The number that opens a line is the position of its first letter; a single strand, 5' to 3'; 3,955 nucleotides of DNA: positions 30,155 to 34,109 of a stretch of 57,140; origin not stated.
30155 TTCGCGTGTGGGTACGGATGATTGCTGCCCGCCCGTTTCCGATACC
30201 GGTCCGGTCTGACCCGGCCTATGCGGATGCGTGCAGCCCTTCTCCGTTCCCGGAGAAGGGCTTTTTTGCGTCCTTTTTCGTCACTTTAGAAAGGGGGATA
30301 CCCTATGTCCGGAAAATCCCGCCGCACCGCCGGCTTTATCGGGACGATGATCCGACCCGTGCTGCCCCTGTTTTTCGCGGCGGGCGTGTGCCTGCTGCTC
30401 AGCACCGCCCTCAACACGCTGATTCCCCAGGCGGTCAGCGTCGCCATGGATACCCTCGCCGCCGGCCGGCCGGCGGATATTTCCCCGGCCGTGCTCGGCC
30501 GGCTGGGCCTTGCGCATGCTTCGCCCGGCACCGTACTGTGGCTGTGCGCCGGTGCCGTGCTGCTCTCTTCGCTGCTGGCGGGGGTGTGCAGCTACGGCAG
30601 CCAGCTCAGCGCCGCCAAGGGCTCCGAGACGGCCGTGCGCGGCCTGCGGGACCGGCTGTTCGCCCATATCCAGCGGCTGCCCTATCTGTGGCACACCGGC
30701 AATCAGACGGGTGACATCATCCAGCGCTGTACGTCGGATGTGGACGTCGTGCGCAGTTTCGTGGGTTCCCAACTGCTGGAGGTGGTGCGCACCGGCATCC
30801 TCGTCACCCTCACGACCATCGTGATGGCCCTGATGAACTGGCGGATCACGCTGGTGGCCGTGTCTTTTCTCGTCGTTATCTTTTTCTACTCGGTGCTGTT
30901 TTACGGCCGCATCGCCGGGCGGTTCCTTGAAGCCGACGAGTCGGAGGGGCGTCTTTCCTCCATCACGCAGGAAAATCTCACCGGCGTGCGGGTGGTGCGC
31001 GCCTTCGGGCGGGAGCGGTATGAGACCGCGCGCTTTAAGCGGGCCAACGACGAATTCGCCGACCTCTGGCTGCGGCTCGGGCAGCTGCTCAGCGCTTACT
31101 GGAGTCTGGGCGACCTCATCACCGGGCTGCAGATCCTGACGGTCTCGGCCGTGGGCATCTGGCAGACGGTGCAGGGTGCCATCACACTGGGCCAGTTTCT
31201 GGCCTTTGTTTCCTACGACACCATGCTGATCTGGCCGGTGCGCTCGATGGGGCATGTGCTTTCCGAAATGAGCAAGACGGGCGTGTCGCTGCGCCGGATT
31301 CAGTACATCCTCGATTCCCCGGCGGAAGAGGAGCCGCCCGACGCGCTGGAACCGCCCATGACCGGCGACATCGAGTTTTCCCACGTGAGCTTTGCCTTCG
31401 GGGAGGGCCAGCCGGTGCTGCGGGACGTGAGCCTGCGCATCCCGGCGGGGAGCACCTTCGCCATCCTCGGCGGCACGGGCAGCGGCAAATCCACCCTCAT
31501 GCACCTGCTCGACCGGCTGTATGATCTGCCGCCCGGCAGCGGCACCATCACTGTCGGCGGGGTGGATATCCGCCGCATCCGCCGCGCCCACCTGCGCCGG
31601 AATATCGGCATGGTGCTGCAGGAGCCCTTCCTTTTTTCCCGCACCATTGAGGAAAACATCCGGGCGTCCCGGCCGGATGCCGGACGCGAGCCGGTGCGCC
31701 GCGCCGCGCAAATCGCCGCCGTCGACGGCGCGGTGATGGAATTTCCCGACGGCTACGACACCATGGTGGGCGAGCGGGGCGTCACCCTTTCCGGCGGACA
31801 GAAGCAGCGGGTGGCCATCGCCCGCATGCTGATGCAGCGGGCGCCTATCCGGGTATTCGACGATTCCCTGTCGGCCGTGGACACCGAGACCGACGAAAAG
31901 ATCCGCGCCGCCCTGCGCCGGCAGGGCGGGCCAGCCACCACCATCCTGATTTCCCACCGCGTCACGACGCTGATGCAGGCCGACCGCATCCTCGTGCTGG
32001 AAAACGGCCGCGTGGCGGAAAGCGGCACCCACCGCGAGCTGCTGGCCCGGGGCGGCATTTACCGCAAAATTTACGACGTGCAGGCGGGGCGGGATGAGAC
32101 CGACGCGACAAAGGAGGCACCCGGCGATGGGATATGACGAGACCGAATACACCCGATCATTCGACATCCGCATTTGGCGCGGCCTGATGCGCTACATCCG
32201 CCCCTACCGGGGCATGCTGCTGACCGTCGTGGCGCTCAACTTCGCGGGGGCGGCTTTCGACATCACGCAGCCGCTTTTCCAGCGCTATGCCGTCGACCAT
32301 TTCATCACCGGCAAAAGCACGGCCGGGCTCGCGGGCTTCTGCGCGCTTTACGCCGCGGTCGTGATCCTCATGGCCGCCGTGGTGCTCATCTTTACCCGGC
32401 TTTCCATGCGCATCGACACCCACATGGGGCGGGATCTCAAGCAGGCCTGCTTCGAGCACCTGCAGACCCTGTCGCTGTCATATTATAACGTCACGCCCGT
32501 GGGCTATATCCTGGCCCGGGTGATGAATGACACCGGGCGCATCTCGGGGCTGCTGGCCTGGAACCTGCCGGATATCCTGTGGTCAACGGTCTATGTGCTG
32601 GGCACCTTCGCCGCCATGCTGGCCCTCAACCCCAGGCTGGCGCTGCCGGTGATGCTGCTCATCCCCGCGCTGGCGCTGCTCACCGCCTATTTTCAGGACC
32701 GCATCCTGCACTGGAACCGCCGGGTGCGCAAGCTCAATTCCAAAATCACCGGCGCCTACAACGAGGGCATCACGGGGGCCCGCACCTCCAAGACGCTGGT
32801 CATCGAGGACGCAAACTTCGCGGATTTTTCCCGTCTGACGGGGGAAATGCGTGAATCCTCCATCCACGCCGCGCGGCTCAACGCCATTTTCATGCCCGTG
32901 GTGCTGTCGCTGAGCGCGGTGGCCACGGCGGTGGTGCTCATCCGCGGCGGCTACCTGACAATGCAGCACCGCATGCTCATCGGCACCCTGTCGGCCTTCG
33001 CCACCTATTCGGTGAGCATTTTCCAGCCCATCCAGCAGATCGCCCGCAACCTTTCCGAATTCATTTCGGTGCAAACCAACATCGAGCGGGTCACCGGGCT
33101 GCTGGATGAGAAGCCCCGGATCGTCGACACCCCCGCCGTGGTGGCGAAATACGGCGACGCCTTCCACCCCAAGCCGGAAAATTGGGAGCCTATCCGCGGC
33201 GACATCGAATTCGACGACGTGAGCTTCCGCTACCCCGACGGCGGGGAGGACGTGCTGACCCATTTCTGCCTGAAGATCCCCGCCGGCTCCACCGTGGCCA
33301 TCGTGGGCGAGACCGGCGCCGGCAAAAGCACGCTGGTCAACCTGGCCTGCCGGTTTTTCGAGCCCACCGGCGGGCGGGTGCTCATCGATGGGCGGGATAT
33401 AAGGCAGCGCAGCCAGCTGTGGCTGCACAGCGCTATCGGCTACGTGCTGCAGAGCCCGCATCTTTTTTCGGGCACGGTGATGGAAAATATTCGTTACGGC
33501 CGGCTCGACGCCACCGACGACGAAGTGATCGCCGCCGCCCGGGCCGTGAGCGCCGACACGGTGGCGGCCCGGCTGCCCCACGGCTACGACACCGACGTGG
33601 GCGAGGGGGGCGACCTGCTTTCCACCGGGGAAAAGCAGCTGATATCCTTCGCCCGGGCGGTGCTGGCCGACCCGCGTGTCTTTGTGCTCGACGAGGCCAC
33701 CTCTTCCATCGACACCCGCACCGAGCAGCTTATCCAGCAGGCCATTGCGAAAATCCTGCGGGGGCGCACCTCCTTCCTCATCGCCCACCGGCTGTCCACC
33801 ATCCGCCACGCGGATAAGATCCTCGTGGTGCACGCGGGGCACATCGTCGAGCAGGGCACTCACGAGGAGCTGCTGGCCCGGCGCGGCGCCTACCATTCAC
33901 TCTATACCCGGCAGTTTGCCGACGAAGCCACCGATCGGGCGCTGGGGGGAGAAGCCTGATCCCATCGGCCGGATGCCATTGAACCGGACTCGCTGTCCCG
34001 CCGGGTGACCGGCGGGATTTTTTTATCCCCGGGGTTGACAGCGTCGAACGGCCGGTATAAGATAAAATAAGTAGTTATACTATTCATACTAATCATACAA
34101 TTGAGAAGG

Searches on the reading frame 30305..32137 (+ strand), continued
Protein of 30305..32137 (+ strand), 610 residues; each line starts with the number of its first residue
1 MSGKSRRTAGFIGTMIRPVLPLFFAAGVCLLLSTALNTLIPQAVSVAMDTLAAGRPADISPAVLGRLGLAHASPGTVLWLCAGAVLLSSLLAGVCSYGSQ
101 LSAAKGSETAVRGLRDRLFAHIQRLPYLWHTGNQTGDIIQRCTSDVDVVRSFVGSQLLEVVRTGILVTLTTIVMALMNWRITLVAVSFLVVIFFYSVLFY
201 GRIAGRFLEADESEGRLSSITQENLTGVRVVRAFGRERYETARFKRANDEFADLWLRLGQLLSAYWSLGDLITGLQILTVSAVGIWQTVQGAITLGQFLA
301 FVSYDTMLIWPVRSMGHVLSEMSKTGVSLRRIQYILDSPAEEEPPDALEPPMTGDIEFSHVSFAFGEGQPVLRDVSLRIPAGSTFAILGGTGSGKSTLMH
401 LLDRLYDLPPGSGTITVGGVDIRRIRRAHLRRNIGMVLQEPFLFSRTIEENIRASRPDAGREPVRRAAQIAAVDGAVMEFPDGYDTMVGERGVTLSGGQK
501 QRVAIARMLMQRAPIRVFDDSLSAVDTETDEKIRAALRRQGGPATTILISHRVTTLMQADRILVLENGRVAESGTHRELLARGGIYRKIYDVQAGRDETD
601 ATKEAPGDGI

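Call 39: find_encoding_contigs(protein=P0010, flank=3000, max_places=2)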
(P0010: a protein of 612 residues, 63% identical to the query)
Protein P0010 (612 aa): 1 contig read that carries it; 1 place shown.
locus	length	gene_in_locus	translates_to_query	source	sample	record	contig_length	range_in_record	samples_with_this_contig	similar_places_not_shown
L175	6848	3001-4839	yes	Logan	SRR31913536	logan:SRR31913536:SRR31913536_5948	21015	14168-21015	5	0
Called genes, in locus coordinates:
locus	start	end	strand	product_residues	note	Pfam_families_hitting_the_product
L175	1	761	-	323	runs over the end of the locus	-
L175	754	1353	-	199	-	-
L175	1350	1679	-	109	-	PF03551:PadR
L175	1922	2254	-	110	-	PF07883:Cupin_2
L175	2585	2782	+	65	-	-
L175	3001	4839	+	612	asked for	PF00664:ABC_membrane, PF00005:ABC_tran, PF02463:SMC_N (weak)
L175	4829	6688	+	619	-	PF00664:ABC_membrane, PF00005:ABC_tran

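Call 40: find_encoding_contigs(protein=P0040, flank=3000, max_places=2)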
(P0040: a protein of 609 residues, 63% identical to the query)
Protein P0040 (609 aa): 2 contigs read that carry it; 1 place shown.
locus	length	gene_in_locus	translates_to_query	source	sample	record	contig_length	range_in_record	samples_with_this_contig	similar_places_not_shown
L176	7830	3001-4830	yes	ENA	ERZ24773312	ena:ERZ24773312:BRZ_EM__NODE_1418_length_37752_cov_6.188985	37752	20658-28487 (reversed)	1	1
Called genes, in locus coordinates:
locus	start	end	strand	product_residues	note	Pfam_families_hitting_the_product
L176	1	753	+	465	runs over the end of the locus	PF02874:ATP-synt_ab_N, PF00006:ATP-synt_ab, PF22919:ATP-synt_VA_C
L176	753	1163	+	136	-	PF02823:ATP-synt_DE_N, PF00401:ATP-synt_DE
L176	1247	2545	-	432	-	PF09861:Lar_N, PF21113:LarA_C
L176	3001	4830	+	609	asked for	PF00664:ABC_membrane, PF00005:ABC_tran, PF02463:SMC_N (faint)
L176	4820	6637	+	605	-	PF00664:ABC_membrane, PF00005:ABC_tran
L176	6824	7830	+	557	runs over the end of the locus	-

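Call 41: find_encoding_contigs(protein=P0050, flank=3000, max_places=3)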
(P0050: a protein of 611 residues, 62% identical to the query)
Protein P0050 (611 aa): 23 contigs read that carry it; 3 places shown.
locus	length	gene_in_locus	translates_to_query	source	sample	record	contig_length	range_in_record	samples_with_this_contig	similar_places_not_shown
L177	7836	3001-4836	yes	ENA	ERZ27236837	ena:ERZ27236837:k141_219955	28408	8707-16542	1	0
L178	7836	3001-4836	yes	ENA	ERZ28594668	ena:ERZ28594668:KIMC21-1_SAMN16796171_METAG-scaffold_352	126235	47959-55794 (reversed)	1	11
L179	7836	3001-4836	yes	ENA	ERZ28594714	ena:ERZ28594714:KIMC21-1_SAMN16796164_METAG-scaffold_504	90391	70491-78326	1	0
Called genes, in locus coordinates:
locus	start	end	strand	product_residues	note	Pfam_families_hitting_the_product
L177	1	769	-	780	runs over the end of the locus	PF00664:ABC_membrane, PF00005:ABC_tran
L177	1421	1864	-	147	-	PF00583:Acetyltransf_1, PF13673:Acetyltransf_10, PF13508:Acetyltransf_7, PF08445:FR47 (weak)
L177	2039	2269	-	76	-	PF20124:DUF6514 (faint)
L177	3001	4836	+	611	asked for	PF00664:ABC_membrane, PF00005:ABC_tran, PF02463:SMC_N (weak)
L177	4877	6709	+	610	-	PF00664:ABC_membrane, PF00005:ABC_tran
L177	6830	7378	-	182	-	PF12675:DUF3795 (faint)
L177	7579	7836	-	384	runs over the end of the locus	PF02475:TRM5-TYW2_MTfase, PF05958:tRNA_U5-meth_tr, PF03602:Cons_hypoth95, PF02390:Methyltransf_4 (faint), PF05175:MTS (weak), PF09445:Methyltransf_15 (weak), PF13847:Methyltransf_31, PF13649:Methyltransf_25 (weak)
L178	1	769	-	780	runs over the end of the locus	PF00664:ABC_membrane, PF00005:ABC_tran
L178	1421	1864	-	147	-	PF00583:Acetyltransf_1, PF13673:Acetyltransf_10, PF13508:Acetyltransf_7, PF08445:FR47 (weak)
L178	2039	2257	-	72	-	-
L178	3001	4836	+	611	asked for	PF00664:ABC_membrane, PF00005:ABC_tran, PF02463:SMC_N (weak)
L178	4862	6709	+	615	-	PF00664:ABC_membrane, PF00005:ABC_tran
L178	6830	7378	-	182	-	PF12675:DUF3795 (faint)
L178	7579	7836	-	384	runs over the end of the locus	PF02475:TRM5-TYW2_MTfase, PF05958:tRNA_U5-meth_tr, PF03602:Cons_hypoth95, PF02390:Methyltransf_4 (faint), PF05175:MTS (weak), PF09445:Methyltransf_15 (weak), PF13847:Methyltransf_31, PF13649:Methyltransf_25 (weak)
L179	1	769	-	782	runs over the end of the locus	-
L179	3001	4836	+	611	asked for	PF00664:ABC_membrane, PF00005:ABC_tran, PF02463:SMC_N (weak)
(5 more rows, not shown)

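Call 61: list_cluster_members(proteins=[P0002, P0001, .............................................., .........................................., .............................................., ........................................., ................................, window:30063-30209:+])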
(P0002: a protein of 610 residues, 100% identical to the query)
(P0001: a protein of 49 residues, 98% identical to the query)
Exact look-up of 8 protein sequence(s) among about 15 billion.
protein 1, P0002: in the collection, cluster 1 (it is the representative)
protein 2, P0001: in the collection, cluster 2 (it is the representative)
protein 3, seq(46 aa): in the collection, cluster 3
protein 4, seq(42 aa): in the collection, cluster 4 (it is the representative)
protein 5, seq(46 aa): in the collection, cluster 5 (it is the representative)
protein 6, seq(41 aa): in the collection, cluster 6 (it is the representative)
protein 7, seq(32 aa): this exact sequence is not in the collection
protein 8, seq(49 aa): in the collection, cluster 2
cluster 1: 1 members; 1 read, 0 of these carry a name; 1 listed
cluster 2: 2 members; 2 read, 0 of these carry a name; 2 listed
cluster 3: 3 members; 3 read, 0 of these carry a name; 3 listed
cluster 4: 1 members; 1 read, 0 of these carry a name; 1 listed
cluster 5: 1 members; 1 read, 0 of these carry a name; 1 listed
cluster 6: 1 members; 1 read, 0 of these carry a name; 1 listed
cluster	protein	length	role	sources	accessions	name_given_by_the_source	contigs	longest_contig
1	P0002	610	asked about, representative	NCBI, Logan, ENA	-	-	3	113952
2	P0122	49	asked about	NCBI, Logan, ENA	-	-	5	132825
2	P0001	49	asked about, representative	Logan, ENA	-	-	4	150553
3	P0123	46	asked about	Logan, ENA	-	-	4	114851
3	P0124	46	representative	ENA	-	-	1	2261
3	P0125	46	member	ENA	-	-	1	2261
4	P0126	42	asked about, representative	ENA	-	-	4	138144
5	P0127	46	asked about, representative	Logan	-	-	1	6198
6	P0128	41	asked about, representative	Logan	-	-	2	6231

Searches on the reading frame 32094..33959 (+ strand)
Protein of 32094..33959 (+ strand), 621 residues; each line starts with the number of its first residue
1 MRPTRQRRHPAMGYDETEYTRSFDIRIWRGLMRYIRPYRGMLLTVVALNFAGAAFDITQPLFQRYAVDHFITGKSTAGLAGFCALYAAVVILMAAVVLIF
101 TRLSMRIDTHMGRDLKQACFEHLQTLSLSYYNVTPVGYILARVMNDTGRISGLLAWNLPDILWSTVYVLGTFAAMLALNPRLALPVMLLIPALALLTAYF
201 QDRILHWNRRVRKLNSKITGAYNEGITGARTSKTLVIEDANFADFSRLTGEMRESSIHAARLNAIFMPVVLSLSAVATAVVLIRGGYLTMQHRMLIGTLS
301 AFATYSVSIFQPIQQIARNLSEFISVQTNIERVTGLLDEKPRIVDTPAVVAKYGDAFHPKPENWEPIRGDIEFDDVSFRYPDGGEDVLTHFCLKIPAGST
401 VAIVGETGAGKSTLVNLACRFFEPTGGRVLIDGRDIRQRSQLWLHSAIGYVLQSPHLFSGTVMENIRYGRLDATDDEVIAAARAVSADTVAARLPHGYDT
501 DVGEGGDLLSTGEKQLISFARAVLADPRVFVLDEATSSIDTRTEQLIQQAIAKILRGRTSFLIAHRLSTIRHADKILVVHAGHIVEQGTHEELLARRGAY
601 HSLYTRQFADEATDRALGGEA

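Call 6: search_protein_families(library=pfam, proteins=[window:32094-33959:+], max_evalue=0.01)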
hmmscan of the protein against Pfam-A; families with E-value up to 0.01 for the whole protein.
window:32094-33959:+ (621 aa): 6 families
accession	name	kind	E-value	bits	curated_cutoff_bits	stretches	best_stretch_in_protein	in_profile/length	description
PF00664.28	ABC_membrane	-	2.7e-38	132.7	28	1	44-312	3-273/274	ABC transporter transmembrane region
PF00005.33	ABC_tran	-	5e-28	98.8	25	1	391-537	4-137/137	ABC transporter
PF13191.12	AAA_16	-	3.3e-05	24.9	32.6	1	395-550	19-155/167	AAA ATPase domain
PF02463.25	SMC_N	-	0.00065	19.6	40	0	508-580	136-212/220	RecF/RecN/SMC N terminal domain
PF13555.12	AAA_29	-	0.0049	17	27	0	397-415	22-39/61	P-loop containing region of AAA domain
PF01926.29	MMR_HSR1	-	0.0057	17.2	21.9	0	400-418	1-19/113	50S ribosome-binding GTPase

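Call 7: search_protein_families(library=ncbifam, proteins=[window:32094-33959:+], max_evalue=0.01)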
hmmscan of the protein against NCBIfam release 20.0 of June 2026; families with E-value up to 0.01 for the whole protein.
window:32094-33959:+ (621 aa): 188 families (the best 25 are shown)
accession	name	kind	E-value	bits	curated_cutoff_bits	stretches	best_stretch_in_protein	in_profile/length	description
NF052233.1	CphA_assoc_ABC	equivalog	1.7e-119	400.3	880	1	27-614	172-750/766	cyanophycin metabolism-associated ABC transporter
TIGR02204.1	MsbA_rel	hypoth_equivalog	6.6e-115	384.9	780.4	1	25-608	3-576/576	ABC transporter, permease/ATP-binding protein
TIGR02203.1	MsbA_lipidA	equivalog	6e-114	381.6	602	1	28-609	2-571/572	lipid A export permease/ATP-binding protein MsbA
TIGR00958.1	3a01208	subfamily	1.1e-102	344.6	874.6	1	26-603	148-710/711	antigen peptide transporter 2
TIGR01846.1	type_I_sec_HlyB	subfamily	3.2e-101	339.7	725.55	1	34-607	133-692/694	type I secretion system permease/ATPase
NF010178.0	PRK13657.1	equivalog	4.3e-94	316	733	1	26-611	5-574/588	glucan ABC transporter ATP-binding protein/ permease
TIGR03796.1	NHLM_micro_ABC1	equivalog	2.3e-92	310.4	853.3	1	26-603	140-708/710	NHLP family bacteriocin export ABC transporter peptidase/permease/ATPase subunit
NF045513.1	HepA_fam_ABC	equivalog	1.4e-90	304.5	725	1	82-607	97-609/610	heterocyst formation ABC transporter subunit HepA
TIGR03797.1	NHLM_micro_ABC2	equivalog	3.1e-90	303.6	709.4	1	29-607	125-685/686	NHLP bacteriocin export ABC transporter permease/ATPase subunit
NF008056.1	PRK10790.1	equivalog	3.6e-89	299.9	746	1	30-612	13-580/584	SmdB family multidrug efflux ABC transporter permease/ATP-binding protein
NF008381.0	PRK11176.1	equivalog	3.6e-87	293.1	867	1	25-609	10-581/582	lipid A ABC transporter ATP-binding protein/permease MsbA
TIGR03375.1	type_I_sec_LssB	subfamily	4.8e-84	282.9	693.1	1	28-595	141-690/696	type I secretion system permease/ATPase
TIGR02857.1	CydD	equivalog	9.1e-73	246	435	1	39-579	2-529/529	thiol reductant ABC exporter subunit CydD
NF000475.1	tet_ABC_46_B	exception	1e-72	245.5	1250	1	67-604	43-571/578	tetracycline efflux ABC transporter Tet(46) subunit B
TIGR01193.1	bacteriocin_ABC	subfamily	2e-72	244.8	523.85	1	53-605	169-707/708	peptide cleavage/export ABC transporter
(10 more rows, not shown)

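Call 37: search_solved_structures(query=window:32127-33959:+, max_evalue=1e-60)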
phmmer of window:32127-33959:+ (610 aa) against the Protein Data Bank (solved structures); distinct sequences matched with E-value up to 1e-60: 175 (the best 60 are shown).
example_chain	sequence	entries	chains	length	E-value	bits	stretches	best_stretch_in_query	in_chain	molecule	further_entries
8woi_A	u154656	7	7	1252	1.2e-138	466.3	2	354-594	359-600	ABC transporter B family member 19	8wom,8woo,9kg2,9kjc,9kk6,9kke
8wp0_A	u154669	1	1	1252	7.5e-138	463.7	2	354-594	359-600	ABC transporter B family member 19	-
9nfi_A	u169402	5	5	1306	1e-135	456.6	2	74-602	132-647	Permeability Glycoprotein (P-gp)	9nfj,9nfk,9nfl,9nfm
9ody_A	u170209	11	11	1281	1.2e-135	456.4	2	79-597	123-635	ATP-binding cassette, sub-family B (MDR/TAP), member 4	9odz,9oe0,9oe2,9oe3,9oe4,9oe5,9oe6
9oe1_A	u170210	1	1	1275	1.5e-135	456.1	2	79-597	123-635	ATP-binding cassette, sub-family B (MDR/TAP), member 4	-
6ujt_A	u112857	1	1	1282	1e-132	446.7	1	78-600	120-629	ATP-dependent translocase ABCB1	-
6ujw_A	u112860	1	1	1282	2.8e-132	445.3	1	78-600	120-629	ATP-dependent translocase ABCB1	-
4m2s_A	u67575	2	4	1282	5.2e-132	444.4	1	78-600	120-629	Multidrug resistance protein 1A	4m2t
6ujr_A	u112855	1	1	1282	5.3e-132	444.4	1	78-600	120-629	ATP-dependent translocase ABCB1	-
4m1m_A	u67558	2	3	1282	5.3e-132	444.4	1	78-600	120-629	Multidrug resistance protein 1A | ATP-dependent translocase ABCB1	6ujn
6ujs_A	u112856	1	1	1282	5.3e-132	444.4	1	78-600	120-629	ATP-dependent translocase ABCB1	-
4q9h_A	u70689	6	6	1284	5.4e-132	444.4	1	78-600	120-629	Multidrug resistance protein 1A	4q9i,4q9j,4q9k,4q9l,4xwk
5kpi_A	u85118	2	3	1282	5.5e-132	444.3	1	79-600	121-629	Multidrug resistance protein 1A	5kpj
4ksb_A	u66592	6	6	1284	5.6e-132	444.3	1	79-600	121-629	Multidrug resistance protein 1A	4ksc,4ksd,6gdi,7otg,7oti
4lsg_A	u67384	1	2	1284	5.7e-132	444.3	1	79-600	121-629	Multidrug resistance protein 1A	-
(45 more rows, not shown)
